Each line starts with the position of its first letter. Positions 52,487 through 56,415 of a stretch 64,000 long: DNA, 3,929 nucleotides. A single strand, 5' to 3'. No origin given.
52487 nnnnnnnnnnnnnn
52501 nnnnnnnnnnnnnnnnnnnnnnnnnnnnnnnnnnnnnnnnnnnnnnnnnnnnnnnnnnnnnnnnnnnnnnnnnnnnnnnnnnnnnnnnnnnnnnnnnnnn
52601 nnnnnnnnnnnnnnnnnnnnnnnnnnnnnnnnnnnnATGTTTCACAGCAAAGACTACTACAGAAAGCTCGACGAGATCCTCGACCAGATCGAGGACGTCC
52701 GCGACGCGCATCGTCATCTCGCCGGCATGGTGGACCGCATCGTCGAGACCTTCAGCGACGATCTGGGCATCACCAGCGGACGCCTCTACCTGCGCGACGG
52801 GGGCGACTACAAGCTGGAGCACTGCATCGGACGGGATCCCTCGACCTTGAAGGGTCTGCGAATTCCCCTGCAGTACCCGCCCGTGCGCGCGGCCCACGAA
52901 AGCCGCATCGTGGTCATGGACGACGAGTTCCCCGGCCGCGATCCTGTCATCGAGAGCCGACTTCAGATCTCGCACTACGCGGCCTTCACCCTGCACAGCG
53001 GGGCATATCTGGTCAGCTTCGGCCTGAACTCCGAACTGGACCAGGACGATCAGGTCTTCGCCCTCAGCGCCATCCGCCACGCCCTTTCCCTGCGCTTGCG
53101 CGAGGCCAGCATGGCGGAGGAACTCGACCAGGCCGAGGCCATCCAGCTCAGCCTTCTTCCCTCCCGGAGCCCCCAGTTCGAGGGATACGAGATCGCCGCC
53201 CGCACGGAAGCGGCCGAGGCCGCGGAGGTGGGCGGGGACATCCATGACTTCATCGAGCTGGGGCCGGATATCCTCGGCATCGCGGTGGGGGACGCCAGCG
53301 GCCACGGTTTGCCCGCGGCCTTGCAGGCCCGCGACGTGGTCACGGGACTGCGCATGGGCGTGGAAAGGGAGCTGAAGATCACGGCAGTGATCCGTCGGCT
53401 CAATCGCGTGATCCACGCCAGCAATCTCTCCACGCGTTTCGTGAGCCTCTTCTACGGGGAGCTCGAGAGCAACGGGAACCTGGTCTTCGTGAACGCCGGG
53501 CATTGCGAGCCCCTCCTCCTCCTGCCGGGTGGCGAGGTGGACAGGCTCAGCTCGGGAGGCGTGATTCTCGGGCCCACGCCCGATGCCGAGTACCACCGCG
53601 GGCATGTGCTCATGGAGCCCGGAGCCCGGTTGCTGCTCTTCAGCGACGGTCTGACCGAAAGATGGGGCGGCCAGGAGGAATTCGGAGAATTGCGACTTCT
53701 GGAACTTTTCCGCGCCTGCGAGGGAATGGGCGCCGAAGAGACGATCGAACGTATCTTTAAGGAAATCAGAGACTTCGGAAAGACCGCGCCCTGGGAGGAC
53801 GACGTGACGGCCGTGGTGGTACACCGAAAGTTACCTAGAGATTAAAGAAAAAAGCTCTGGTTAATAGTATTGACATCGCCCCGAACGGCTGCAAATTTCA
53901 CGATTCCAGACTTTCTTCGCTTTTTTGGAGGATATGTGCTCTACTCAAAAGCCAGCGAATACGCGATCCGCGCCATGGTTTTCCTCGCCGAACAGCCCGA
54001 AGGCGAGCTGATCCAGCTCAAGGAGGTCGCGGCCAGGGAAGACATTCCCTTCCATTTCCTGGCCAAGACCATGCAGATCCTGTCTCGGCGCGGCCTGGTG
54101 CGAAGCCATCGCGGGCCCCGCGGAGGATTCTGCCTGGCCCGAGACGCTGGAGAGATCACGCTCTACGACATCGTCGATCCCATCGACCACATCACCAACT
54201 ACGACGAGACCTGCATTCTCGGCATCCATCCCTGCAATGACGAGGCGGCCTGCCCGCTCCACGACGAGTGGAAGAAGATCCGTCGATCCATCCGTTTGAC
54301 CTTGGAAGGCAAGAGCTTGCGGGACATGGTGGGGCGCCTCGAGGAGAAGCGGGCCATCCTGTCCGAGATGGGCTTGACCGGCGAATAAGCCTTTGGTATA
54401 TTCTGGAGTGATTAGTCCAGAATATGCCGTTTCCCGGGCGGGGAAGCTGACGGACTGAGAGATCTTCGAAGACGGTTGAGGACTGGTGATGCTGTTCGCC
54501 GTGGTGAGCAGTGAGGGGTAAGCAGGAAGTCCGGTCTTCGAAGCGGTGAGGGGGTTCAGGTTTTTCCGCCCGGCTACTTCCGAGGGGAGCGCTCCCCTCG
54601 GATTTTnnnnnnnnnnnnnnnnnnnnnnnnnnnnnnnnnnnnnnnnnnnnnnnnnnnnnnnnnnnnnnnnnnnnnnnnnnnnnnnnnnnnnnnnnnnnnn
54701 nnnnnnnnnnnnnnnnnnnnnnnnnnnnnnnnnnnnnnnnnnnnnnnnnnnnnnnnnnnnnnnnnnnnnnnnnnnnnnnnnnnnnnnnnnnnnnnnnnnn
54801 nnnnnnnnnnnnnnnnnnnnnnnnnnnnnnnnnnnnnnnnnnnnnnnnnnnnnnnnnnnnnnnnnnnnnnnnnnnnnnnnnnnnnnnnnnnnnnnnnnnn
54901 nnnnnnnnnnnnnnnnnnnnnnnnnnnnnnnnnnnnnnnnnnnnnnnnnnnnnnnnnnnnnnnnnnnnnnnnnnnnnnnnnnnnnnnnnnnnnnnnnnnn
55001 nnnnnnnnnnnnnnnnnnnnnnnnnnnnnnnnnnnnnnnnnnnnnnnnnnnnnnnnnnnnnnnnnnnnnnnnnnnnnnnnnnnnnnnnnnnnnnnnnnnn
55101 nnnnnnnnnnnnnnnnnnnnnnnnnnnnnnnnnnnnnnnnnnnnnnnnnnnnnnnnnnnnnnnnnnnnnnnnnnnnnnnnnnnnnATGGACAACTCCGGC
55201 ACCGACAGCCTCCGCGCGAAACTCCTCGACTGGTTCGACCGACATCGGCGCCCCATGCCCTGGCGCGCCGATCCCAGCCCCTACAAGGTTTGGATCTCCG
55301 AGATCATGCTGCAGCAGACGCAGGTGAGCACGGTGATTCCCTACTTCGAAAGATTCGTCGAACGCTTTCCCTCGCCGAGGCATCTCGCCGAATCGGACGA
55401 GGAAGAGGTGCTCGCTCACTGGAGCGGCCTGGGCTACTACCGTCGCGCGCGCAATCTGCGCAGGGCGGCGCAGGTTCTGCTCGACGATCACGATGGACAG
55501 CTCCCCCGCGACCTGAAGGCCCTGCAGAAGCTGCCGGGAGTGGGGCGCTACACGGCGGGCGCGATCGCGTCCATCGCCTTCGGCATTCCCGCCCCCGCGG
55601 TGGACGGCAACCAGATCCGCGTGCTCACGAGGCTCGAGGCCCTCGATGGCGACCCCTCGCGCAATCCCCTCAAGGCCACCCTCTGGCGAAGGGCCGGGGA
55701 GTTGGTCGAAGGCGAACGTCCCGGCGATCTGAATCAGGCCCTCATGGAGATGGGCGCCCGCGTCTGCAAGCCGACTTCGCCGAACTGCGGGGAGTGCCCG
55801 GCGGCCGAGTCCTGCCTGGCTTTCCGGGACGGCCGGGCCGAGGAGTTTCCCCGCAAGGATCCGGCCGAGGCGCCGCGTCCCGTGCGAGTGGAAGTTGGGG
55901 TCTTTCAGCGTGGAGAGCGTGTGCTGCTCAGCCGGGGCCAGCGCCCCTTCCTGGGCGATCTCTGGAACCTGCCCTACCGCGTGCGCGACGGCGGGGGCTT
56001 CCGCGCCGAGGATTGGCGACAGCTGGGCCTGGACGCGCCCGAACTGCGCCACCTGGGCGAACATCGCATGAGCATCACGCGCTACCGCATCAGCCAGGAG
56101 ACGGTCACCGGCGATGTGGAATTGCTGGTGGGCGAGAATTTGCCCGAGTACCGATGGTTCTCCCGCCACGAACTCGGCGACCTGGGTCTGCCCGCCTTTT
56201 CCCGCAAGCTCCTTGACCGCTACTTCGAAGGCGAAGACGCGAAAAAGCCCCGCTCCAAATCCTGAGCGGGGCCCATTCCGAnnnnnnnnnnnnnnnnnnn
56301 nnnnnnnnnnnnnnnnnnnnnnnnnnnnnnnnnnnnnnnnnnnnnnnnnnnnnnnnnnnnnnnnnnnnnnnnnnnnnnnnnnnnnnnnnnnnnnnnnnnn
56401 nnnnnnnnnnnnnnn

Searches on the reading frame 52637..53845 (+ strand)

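Call 32: search_protein_families(library=pfam, max_evalue=0.00001, proteins=[window:52637-53845:+])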
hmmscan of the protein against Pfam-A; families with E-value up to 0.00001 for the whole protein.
window:52637-53845:+ (402 aa): 1 family
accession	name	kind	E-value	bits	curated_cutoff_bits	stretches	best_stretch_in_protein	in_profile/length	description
PF07228.17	SpoIIE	-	4.5e-41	141.4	25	1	213-397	5-191/192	Stage II sporulation protein E (SpoIIE)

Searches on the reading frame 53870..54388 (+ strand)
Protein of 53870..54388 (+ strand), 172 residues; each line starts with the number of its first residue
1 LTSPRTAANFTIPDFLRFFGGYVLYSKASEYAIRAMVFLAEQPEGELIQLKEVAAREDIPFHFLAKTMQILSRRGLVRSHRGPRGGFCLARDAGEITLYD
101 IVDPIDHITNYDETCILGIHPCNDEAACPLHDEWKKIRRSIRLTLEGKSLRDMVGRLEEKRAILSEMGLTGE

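Call 32: search_protein_families(library=pfam, max_evalue=0.00001, proteins=[window:53870-54388:+])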
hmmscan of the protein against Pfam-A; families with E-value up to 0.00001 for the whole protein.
window:53870-54388:+ (172 aa): 1 family
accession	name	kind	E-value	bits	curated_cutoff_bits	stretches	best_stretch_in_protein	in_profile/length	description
PF02082.26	Rrf2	-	4.5e-33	114.6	30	1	26-154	2-130/132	Iron-dependent Transcriptional regulator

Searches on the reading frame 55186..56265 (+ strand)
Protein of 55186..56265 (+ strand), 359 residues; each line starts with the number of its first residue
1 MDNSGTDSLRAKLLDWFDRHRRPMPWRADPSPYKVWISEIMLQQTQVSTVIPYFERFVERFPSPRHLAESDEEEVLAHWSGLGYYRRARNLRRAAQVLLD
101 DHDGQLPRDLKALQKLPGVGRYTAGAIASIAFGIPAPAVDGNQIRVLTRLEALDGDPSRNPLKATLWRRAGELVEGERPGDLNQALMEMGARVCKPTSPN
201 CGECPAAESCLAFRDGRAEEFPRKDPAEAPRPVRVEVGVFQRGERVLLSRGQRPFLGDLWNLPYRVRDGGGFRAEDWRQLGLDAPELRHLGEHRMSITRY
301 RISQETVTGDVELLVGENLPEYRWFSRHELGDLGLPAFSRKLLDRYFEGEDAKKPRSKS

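Call 33: search_protein_families(library=pfam, max_evalue=0.00001, proteins=[window:55186-56265:+])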
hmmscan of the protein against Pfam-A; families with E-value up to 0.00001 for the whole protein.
window:55186-56265:+ (359 aa): 3 families
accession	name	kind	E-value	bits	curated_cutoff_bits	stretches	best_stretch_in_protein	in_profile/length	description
PF00730.31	HhH-GPD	-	6.6e-23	81.5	26.2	1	37-169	1-105/108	HhH-GPD superfamily base excision DNA repair protein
PF00633.29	HHH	-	1.1e-07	31.7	24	1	102-130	2-30/30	Helix-hairpin-helix motif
PF14815.12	NUDIX_4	-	8.9e-07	29.1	35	1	238-344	3-112/113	NUDIX domain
